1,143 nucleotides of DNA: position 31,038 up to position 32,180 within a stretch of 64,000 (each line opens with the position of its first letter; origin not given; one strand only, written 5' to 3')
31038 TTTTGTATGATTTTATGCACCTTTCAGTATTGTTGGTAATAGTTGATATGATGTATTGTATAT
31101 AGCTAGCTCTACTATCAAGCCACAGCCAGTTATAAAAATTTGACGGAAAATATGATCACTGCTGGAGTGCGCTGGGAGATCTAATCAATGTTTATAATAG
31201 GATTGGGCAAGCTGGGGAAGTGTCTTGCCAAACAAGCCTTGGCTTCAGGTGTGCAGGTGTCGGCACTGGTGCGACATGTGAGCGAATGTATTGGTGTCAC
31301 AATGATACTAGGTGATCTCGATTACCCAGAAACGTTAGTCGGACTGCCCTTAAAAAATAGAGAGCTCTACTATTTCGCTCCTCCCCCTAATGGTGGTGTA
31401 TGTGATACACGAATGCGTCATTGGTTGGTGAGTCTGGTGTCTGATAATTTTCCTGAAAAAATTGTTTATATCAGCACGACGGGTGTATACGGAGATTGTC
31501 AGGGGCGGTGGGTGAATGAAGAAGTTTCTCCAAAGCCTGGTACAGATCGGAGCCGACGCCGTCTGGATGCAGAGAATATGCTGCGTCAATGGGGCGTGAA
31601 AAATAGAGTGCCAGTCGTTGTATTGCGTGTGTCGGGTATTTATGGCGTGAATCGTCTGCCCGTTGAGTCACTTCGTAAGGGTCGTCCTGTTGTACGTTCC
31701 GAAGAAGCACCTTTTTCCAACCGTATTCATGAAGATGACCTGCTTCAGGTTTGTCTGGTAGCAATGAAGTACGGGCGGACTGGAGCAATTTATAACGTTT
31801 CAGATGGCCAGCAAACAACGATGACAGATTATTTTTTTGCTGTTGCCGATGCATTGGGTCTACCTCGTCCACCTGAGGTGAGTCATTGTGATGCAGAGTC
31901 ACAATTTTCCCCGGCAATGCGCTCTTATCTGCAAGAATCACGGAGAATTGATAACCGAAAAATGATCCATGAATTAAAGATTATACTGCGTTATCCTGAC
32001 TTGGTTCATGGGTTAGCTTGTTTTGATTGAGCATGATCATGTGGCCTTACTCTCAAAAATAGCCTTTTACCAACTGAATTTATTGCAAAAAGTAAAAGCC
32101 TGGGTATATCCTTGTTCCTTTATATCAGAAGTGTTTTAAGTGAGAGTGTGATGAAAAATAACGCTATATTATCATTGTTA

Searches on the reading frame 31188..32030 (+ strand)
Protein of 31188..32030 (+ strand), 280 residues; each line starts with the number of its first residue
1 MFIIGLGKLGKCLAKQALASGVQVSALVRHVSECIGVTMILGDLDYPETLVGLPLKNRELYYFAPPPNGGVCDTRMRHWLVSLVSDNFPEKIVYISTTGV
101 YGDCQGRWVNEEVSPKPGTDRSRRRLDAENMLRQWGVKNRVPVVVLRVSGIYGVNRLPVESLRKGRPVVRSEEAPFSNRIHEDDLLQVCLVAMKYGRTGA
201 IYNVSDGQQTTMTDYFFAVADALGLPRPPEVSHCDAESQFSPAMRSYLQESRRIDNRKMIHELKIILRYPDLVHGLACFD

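Call 21: search_protein_families(library=ncbifam, proteins=[window:31188-32030:+], max_evalue=0.001)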
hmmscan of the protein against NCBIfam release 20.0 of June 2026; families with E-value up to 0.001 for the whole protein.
window:31188-32030:+ (280 aa): 1 family
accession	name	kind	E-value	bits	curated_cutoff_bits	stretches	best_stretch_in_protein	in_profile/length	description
TIGR01181.1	dTDP_gluc_dehyt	equivalog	0.00038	19.6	365.1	1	91-224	119-262/321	dTDP-glucose 4,6-dehydratase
